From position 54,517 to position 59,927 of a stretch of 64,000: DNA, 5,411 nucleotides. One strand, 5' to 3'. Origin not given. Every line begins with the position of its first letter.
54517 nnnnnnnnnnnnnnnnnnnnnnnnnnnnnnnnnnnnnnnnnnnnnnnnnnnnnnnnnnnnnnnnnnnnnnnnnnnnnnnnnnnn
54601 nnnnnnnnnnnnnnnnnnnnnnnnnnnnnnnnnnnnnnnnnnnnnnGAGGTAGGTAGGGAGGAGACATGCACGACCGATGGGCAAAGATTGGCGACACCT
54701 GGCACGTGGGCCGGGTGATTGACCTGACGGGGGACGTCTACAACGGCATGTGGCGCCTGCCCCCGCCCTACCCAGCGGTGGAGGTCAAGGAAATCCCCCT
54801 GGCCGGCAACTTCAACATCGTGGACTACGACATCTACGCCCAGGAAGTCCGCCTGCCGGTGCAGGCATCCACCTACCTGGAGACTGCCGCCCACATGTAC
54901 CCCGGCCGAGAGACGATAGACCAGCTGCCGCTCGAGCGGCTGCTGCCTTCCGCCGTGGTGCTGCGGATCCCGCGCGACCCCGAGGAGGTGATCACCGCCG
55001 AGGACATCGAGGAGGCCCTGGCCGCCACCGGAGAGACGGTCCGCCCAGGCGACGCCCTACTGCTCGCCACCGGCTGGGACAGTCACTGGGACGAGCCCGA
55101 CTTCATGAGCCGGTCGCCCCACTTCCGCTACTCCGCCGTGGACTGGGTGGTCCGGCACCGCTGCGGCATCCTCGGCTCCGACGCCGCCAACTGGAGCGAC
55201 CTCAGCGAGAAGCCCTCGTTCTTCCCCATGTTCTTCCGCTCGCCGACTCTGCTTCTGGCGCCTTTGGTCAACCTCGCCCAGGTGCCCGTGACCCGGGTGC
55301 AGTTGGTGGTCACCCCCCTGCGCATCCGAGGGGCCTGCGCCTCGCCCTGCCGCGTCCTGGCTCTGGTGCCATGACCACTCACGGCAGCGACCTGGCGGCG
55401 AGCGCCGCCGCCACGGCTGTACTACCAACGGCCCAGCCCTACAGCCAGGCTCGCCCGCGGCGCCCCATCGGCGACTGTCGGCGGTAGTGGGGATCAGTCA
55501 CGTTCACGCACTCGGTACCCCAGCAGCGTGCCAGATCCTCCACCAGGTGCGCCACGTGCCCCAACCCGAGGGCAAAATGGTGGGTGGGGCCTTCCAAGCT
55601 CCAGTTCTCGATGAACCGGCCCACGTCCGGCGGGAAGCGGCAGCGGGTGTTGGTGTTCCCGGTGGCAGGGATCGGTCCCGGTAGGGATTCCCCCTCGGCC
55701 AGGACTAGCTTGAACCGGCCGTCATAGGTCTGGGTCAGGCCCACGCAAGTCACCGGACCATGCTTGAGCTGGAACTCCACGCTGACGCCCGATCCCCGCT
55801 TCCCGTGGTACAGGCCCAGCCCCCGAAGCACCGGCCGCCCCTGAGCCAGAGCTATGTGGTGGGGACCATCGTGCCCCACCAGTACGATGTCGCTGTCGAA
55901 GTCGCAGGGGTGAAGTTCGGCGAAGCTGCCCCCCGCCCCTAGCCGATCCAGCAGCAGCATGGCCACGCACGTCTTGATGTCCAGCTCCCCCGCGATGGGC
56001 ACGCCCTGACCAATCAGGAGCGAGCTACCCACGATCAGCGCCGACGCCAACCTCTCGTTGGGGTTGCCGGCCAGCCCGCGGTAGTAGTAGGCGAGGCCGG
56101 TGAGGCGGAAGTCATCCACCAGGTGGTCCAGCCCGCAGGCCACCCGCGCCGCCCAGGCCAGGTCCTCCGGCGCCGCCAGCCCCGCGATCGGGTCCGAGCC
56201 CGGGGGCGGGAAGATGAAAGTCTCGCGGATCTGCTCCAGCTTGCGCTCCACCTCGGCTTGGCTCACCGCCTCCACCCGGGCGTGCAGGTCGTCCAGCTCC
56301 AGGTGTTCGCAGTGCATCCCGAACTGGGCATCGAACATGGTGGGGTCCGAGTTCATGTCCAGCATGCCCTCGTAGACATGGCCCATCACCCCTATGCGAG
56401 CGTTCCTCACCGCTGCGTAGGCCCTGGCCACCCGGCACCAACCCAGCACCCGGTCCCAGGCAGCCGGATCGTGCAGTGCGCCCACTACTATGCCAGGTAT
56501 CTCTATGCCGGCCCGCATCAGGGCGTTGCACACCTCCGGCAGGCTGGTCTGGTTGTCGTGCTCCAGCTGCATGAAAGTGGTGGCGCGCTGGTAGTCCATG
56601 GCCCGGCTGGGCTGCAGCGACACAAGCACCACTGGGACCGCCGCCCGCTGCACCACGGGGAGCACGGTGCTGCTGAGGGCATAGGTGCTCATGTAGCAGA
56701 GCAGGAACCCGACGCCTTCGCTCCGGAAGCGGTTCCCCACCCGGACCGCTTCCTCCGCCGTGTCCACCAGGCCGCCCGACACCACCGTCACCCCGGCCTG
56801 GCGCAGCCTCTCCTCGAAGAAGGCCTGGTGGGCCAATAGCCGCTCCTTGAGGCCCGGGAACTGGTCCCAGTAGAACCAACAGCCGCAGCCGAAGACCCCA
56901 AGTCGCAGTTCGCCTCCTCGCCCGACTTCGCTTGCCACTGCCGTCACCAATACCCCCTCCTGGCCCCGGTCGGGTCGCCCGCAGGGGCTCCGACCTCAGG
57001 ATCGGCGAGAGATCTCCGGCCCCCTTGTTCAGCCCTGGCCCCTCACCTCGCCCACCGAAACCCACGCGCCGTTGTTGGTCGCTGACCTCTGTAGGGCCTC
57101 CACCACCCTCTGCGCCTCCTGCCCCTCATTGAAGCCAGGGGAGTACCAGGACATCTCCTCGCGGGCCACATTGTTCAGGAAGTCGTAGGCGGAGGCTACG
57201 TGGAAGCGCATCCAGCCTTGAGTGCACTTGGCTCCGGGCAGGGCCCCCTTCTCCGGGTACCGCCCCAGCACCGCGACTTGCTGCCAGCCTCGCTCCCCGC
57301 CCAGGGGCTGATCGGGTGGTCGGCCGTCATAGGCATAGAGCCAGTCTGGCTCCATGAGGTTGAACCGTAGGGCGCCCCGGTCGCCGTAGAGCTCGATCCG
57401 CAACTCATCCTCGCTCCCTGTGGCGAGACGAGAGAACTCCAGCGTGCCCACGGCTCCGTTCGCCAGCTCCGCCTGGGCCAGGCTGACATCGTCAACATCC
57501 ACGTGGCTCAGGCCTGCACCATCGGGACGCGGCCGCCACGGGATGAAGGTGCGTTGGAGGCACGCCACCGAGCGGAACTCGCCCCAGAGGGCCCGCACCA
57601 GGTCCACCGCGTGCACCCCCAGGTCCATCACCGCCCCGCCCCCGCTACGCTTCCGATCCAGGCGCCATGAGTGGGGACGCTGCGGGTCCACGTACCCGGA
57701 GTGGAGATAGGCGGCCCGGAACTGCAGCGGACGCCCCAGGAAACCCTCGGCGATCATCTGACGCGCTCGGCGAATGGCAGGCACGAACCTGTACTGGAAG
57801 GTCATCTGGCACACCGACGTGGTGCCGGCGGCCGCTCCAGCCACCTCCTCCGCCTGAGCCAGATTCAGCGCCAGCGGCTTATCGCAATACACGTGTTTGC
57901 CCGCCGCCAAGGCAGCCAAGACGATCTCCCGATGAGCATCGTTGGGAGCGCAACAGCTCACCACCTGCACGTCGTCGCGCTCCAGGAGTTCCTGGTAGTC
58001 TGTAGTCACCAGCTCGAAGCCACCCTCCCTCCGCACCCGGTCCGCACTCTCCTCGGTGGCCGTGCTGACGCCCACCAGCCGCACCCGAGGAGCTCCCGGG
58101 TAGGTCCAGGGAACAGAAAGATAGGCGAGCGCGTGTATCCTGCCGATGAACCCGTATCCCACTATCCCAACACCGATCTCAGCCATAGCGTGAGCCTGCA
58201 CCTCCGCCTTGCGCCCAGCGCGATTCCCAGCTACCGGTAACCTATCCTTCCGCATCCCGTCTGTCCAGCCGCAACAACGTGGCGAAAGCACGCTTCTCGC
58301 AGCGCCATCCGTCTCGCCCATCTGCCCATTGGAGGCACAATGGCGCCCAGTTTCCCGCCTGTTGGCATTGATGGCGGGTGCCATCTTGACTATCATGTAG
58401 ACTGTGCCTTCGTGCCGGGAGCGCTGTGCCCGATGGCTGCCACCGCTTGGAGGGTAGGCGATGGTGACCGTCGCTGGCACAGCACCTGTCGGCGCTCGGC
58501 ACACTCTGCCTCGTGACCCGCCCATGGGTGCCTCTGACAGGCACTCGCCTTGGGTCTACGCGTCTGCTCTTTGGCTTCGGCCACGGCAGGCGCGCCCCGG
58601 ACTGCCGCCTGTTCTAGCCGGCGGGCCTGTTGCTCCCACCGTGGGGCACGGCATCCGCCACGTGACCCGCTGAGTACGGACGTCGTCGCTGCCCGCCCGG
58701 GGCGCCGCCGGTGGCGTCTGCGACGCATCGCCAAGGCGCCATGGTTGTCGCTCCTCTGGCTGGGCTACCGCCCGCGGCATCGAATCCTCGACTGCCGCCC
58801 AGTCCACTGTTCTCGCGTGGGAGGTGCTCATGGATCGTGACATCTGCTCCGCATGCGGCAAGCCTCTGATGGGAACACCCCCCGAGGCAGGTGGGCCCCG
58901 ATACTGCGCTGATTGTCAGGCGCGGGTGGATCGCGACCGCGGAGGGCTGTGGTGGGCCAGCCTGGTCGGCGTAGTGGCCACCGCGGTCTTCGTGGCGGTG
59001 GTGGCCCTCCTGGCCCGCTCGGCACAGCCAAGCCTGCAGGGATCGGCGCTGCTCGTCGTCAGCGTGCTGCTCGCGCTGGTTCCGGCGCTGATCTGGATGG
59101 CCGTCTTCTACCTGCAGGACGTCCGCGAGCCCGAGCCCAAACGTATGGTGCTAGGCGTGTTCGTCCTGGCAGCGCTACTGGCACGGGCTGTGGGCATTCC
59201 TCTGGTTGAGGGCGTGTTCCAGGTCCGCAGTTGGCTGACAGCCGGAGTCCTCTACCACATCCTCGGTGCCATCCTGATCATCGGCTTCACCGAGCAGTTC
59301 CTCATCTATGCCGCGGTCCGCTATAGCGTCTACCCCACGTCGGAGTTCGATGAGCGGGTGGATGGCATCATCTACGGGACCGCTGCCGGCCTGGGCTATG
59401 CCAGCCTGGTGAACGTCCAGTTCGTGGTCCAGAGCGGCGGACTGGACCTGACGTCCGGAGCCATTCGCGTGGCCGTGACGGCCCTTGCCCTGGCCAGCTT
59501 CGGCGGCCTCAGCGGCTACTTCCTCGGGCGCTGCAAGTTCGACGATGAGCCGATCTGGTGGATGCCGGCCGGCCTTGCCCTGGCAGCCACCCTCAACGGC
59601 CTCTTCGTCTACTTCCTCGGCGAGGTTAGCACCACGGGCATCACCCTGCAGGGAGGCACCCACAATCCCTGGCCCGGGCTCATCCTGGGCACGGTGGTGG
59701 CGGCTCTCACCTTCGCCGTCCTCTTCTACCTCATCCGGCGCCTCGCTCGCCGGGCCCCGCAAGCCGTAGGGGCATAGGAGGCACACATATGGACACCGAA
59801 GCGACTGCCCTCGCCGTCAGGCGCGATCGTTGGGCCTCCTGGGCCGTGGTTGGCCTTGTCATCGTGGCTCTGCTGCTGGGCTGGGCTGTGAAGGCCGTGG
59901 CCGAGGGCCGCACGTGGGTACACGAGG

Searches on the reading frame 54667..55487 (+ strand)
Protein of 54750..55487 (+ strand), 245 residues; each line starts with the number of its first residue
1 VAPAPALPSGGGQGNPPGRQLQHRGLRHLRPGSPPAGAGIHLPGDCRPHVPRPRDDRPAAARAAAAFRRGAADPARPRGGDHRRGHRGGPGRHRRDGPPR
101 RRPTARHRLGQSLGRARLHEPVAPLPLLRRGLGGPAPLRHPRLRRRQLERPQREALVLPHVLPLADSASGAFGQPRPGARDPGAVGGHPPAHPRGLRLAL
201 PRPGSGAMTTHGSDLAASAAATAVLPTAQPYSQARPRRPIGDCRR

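Call 66: search_protein_families(library=pfam, proteins=[window:54750-55487:+], max_evalue=0.00001)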
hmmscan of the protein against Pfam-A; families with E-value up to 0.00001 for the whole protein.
window:54750-55487:+ (245 aa): 0 families

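Call 75: search_protein_families(library=pfam, proteins=[window:54667-55374:+], max_evalue=0.00001)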
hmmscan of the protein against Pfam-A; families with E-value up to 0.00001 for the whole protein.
window:54667-55374:+ (235 aa): 1 family
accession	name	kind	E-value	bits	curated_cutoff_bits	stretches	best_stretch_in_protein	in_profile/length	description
PF04199.19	Cyclase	-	1.9e-26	93.4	23.1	1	18-176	1-140/142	Putative cyclase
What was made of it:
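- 54667..55374 (+): 'Putative cyclase' (kynurenine-formamidase-like) protein. Probable peripheral member. Call 75.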

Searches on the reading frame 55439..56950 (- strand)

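Call 66: search_protein_families(library=pfam, proteins=[window:55439-56950:-], max_evalue=0.00001)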
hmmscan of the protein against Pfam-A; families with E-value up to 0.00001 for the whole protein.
window:55439-56950:- (503 aa): 1 family
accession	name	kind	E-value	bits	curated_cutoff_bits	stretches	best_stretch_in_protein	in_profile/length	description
PF11762.14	Arabinose_Iso_C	-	9.2e-09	35.6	25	1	341-480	2-144/144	L-arabinose isomerase C-terminal domain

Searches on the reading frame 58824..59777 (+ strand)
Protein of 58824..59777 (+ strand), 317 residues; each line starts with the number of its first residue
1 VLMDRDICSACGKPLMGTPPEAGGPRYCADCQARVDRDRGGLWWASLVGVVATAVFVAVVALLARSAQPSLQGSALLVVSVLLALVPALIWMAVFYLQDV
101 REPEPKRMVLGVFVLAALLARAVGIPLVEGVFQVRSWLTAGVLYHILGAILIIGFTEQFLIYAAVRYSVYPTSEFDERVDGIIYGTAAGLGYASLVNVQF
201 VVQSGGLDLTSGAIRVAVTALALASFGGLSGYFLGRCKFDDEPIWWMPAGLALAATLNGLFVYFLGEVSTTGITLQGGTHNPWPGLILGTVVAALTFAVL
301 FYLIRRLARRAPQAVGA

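Call 75: search_protein_families(library=pfam, proteins=[window:58824-59777:+], max_evalue=0.00001)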
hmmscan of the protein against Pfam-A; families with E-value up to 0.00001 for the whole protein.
window:58824-59777:+ (317 aa): 1 family
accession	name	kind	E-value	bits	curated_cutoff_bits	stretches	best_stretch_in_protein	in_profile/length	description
PF13367.11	PrsW-protease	-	8.4e-14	52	23.5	1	104-267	1-176/196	PrsW family intramembrane metalloprotease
